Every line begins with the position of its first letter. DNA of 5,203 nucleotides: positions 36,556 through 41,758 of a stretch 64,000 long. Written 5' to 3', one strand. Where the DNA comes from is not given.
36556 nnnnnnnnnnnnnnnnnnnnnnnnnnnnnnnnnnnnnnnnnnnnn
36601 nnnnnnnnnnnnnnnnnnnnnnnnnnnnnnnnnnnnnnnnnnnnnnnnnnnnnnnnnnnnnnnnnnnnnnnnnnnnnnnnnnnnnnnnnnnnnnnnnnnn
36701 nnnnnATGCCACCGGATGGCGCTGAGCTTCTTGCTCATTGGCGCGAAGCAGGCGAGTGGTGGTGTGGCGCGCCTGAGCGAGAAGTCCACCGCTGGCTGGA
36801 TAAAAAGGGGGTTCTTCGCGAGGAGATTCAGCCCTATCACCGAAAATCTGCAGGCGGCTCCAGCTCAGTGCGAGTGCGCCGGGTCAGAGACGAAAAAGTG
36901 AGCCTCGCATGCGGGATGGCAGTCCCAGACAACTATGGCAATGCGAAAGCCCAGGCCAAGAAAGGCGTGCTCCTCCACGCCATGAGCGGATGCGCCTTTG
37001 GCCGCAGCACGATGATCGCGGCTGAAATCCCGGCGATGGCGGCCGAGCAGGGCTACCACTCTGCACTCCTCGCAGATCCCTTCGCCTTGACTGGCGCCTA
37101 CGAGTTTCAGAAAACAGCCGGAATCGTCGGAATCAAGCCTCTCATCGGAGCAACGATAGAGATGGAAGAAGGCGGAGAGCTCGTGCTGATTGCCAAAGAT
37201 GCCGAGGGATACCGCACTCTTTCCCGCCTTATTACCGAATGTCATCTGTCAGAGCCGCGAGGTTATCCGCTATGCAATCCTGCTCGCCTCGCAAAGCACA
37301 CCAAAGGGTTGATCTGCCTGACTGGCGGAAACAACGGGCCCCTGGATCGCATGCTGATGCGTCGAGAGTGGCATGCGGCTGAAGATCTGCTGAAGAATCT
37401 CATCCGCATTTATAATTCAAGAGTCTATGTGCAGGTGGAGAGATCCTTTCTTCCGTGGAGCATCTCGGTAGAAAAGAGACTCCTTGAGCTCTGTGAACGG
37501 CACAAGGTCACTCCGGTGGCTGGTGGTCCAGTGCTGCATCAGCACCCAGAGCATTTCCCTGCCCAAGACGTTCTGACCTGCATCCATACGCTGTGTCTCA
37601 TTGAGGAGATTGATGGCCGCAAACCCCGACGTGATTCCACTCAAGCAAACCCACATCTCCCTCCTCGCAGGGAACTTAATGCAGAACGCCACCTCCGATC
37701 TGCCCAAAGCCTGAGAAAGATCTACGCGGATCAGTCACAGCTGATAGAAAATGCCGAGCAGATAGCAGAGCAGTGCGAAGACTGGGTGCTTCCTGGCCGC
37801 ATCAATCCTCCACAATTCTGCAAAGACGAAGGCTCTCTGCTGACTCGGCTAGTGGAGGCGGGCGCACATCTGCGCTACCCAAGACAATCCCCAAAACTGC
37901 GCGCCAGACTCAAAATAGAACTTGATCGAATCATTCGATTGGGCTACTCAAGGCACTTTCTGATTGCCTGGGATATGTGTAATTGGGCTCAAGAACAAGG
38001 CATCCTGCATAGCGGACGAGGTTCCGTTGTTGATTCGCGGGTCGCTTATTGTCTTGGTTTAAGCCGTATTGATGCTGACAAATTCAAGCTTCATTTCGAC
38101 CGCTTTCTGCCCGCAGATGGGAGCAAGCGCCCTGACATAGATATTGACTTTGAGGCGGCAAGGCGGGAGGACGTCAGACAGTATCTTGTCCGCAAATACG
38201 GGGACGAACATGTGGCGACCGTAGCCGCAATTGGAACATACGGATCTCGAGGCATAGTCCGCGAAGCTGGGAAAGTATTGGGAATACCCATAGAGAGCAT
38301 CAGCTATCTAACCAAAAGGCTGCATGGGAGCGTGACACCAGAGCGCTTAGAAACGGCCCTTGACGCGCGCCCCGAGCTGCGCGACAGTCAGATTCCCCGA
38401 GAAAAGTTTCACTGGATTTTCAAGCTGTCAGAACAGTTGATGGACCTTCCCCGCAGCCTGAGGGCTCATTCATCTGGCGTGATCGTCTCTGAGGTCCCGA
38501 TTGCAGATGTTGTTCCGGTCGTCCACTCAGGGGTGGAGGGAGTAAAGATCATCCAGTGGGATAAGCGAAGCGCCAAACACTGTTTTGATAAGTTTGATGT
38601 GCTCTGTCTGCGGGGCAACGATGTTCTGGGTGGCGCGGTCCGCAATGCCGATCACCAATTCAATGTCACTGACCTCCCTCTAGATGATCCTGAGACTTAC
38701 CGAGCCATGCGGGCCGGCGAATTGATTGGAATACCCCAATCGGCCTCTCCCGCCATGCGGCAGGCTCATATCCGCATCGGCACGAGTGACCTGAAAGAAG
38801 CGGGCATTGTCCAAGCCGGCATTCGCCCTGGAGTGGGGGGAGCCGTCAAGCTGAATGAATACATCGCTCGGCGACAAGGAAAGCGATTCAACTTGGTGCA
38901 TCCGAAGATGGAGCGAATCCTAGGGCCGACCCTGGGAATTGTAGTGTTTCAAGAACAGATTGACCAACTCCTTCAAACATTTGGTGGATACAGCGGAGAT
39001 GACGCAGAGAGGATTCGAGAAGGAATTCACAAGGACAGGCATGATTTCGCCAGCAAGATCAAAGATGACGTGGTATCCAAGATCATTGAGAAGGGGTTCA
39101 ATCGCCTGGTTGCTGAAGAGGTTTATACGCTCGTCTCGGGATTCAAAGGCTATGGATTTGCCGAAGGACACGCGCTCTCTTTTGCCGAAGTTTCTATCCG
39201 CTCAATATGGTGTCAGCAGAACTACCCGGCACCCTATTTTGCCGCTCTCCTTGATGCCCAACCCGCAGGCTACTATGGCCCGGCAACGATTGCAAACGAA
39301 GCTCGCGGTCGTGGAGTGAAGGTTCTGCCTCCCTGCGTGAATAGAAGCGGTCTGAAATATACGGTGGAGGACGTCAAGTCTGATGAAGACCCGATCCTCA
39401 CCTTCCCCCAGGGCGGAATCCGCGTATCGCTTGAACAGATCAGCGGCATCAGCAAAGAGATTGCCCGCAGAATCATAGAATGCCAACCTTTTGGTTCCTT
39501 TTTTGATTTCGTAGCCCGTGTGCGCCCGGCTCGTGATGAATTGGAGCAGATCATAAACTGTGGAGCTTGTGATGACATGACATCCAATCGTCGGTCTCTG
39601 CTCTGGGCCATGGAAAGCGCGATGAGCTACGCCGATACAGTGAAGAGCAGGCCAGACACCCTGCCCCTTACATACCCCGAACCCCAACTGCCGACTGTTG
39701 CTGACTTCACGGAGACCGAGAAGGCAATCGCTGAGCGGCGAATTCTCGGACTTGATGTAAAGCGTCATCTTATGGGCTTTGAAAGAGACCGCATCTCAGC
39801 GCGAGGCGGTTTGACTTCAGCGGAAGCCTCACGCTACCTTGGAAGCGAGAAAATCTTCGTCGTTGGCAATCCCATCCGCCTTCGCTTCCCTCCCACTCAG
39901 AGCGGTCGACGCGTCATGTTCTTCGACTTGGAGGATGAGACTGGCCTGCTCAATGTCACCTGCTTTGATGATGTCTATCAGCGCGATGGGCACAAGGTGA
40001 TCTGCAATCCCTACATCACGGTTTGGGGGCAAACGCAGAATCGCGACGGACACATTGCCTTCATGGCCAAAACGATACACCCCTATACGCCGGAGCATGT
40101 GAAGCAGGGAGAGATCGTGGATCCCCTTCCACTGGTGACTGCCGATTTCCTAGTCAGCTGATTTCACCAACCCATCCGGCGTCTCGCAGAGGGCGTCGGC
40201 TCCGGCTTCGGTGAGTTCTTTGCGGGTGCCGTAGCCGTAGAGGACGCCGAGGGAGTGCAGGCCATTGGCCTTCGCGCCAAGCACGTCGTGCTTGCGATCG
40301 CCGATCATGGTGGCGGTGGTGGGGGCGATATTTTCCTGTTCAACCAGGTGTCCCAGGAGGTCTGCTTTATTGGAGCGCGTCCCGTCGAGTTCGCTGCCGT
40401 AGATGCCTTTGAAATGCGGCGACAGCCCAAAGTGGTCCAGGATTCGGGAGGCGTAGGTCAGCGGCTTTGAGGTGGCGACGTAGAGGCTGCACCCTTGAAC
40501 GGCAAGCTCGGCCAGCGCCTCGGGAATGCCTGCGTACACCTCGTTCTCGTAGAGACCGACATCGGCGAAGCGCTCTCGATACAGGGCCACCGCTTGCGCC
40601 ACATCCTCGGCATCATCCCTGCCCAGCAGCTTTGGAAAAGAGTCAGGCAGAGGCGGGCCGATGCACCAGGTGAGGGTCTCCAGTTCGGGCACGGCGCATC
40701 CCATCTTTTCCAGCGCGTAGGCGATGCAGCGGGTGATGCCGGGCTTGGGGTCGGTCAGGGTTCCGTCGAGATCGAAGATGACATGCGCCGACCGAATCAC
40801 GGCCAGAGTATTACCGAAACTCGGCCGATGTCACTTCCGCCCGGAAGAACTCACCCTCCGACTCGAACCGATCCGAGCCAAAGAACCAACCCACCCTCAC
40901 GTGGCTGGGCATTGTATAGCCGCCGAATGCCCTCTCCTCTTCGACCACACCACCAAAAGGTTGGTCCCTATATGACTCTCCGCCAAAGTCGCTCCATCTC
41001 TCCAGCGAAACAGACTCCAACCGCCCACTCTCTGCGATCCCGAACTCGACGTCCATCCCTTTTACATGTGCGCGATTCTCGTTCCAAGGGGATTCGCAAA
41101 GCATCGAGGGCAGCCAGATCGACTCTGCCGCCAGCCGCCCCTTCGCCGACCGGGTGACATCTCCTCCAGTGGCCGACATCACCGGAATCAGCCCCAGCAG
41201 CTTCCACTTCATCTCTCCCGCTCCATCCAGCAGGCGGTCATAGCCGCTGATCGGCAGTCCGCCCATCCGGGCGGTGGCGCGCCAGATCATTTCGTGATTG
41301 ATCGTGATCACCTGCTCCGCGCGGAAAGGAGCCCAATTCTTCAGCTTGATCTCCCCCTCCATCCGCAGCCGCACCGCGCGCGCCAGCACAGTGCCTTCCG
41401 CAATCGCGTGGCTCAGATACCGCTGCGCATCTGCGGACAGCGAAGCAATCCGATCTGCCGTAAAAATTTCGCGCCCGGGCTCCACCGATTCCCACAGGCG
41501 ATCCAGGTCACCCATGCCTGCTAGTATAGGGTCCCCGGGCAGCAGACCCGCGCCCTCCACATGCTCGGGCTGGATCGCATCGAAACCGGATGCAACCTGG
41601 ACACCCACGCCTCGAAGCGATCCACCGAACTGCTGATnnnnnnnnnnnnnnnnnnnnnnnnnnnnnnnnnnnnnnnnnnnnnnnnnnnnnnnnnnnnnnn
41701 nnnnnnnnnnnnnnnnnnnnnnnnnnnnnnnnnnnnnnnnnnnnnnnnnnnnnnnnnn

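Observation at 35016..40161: Mutagenesis cassette with a LigD 3'-phosphoesterase domain protein in place of ImuA, behind a palindrome-bearing promoter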

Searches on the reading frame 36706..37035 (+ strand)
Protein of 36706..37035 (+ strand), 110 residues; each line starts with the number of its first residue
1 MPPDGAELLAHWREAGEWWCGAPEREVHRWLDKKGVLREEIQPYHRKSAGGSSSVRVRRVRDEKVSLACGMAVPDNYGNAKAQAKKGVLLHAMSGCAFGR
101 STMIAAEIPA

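Call 72: search_protein_families(library=pfam, proteins=[window:36706-37035:+], max_evalue=10)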
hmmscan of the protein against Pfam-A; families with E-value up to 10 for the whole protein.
window:36706-37035:+ (110 aa): 0 families

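Call 74: search_dna_similar(query=window:36706-36990:+, collection=plasmids, mode=protein, max_evalue=1, max_rows=25)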
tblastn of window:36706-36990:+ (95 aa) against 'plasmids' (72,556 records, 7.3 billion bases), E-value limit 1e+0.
No match.

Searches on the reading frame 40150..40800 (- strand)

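Call 3: search_protein_families(library=pfam, proteins=[window:40150-40800:-], max_evalue=0.01)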
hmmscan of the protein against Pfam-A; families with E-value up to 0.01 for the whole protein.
window:40150-40800:- (216 aa): 5 families
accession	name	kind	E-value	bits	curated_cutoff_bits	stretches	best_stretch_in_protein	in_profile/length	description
PF13419.12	HAD_2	-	8e-29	101.4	23.8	1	7-186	1-178/178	Haloacid dehalogenase-like hydrolase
PF00702.32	Hydrolase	-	1.1e-22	81.8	26.4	1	6-180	3-191/191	haloacid dehalogenase-like hydrolase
PF12710.13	HAD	-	2.3e-09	38.4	27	1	7-173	1-185/189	haloacid dehalogenase-like hydrolase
PF13242.12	Hydrolase_like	-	2.2e-08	34.3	22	1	156-199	17-61/75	HAD-hyrolase-like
PF08282.18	Hydrolase_3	-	0.00019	21.7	20.9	0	7-32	1-26/255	haloacid dehalogenase-like hydrolase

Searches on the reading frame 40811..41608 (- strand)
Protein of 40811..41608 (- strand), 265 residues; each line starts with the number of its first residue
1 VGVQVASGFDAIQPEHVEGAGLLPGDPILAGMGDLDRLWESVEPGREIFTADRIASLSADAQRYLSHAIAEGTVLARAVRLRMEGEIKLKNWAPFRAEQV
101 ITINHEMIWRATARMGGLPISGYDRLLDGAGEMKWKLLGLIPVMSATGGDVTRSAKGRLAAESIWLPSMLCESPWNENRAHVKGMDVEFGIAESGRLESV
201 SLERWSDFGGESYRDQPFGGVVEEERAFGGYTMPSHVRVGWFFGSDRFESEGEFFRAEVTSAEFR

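Call 3: search_protein_families(library=pfam, proteins=[window:40811-41608:-], max_evalue=0.01)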
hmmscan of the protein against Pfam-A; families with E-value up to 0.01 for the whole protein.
window:40811-41608:- (265 aa): 2 families
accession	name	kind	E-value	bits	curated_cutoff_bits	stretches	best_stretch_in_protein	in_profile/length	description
PF21900.3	DUF6920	-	1.4e-42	146.2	27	1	59-264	5-222/222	Family of unknown function (DUF6920)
PF20181.5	DUF6544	-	8.1e-40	136.8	25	1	48-248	2-216/221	Family of unknown function (DUF6544)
